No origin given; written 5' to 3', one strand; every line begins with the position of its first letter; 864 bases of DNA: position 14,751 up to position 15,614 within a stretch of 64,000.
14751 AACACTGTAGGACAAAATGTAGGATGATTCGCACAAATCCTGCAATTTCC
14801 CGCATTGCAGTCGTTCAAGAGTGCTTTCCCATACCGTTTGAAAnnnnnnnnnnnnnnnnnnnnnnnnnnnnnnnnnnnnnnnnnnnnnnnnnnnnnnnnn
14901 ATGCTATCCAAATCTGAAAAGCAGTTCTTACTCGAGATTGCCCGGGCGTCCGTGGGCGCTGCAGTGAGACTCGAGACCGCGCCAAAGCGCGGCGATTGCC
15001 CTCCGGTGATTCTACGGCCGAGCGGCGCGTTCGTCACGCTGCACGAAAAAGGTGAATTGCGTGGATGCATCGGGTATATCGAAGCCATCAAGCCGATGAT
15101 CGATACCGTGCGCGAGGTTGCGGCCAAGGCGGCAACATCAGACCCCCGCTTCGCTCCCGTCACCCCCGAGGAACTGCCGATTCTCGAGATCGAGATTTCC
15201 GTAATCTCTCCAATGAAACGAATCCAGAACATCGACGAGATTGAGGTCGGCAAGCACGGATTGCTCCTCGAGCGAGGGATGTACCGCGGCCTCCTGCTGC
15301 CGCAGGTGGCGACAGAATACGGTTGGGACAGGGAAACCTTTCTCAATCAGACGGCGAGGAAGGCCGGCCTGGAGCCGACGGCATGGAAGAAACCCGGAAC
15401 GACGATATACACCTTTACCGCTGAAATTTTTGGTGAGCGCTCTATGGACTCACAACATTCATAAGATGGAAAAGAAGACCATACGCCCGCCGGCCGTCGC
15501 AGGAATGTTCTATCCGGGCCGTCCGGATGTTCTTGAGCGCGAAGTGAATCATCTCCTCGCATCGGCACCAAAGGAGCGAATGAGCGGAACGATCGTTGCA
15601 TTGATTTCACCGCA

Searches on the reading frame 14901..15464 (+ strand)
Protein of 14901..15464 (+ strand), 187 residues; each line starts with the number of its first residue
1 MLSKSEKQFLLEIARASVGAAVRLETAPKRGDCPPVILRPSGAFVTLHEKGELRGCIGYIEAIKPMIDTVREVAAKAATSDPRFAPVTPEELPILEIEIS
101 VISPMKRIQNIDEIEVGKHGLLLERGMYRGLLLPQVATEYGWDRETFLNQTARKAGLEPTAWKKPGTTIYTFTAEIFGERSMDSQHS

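Call 47: find_homologous_proteins(query=window:14901-15464:+, max_evalue=1e-60)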
Query window:14901-15464:+ (187 aa): 99 proteins with E <= 1e-60 among 8000 candidates.
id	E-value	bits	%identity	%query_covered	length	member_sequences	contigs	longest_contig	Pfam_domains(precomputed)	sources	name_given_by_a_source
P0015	2.7e-118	410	100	100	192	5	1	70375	PF01871.23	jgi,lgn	jgi:AmmeMemoRadiSam system protein A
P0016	5.7e-107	373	88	100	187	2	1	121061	PF01871.23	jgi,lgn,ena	-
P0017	4.7e-96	338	84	100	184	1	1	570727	PF01871.23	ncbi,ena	-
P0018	1.0e-85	304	74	100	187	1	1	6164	PF01871.23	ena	-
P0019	1.1e-78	281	68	100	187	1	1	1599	PF01871.23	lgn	-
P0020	2.5e-74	267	66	95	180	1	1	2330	PF01871.23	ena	-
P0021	1.4e-73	265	68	96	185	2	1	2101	PF01871.23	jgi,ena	-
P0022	3.6e-72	260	64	98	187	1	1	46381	PF01871.23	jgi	jgi:AmmeMemoRadiSam system protein A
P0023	9.0e-71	255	66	96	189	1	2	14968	PF01871.23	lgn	-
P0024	7.6e-69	249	64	98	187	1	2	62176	PF01871.23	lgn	-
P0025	5.7e-68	246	63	98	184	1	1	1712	PF01871.23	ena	-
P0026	7.1e-68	246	64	98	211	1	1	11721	PF01871.23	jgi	jgi:AmmeMemoRadiSam system protein A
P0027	1.2e-67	245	60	97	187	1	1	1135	PF01871.23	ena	-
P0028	1.8e-67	245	64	99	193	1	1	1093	PF01871.23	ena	-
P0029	2.3e-67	244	66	96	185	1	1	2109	PF01871.23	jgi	jgi:AmmeMemoRadiSam system protein A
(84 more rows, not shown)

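Call 48: find_encoding_contigs(protein=P0018, flank=8000, max_places=3)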
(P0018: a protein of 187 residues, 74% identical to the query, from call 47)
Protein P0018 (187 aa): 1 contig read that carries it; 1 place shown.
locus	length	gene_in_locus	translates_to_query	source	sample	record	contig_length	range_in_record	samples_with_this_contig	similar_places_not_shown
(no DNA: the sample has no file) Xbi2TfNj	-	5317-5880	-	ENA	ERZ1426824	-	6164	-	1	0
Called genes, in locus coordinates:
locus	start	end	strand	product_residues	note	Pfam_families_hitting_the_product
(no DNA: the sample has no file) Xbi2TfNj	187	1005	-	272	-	PF02481:DNA_processg_A, PF17782:WHD_DprA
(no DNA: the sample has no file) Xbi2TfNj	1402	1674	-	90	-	PF03319:EutN_CcmL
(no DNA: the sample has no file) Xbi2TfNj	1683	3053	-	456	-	PF02878:PGM_PMM_I, PF02879:PGM_PMM_II, PF02880:PGM_PMM_III, PF00408:PGM_PMM_IV (weak)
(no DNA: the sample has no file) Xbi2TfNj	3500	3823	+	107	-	PF01381:HTH_3 (weak)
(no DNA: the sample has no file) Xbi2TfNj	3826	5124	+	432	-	PF13657:Couple_hipA, PF07804:HipA_C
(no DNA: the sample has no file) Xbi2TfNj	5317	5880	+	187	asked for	PF01871:AMMECR1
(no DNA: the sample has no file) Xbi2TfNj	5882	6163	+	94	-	?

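Call 49: list_cluster_members(proteins=[P0015, P0016])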
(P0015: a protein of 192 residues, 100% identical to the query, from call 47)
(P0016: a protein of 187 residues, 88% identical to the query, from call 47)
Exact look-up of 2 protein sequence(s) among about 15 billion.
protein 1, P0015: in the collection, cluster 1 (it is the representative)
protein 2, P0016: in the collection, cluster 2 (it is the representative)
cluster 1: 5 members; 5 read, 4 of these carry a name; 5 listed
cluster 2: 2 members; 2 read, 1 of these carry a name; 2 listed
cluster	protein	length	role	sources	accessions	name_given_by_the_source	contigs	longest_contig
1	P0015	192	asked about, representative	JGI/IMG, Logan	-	AmmeMemoRadiSam system protein A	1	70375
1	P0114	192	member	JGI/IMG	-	AmmeMemoRadiSam system protein A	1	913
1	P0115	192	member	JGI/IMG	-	AmmeMemoRadiSam system protein A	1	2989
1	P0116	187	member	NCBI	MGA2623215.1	MAG: AmmeMemoRadiSam system protein A [Bacteroidota bacterium]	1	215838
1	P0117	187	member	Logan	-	-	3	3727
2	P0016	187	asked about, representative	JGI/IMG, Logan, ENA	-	-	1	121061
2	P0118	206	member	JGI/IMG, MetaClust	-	\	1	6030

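Call 50: find_encoding_contigs(protein=P0117, flank=5000, max_places=4)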
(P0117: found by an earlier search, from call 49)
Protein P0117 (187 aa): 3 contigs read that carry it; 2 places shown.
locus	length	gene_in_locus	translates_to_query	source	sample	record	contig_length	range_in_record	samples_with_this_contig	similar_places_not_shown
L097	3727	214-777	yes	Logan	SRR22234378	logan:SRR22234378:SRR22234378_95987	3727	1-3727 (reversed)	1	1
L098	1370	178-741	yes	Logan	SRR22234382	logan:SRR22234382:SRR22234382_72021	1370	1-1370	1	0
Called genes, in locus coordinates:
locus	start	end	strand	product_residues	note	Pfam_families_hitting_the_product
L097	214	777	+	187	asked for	PF01871:AMMECR1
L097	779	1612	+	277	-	PF01875:Memo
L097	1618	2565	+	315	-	PF01488:Shikimate_DH (faint), PF03807:F420_oxidored, PF07991:KARI_N (faint), PF10727:Rossmann-like, PF10728:DUF2520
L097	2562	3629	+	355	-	PF00483:NTP_transferase, PF12804:NTP_transf_3 (weak), PF25084:LbH_EIF2B (weak), PF25087:GMPPB_C (weak), PF00132:Hexapep (weak)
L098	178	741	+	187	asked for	PF01871:AMMECR1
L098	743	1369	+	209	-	?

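Call 51: find_encoding_contigs(protein=P0115, flank=5000, max_places=3)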
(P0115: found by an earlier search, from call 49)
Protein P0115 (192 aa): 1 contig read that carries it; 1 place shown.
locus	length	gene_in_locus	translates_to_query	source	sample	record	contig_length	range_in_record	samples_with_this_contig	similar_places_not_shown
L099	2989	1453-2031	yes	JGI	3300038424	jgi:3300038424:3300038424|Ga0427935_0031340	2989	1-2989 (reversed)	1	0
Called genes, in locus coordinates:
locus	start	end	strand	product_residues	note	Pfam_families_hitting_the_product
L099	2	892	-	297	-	?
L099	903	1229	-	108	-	-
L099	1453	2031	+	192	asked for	PF01871:AMMECR1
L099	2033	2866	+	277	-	PF01875:Memo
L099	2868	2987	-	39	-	?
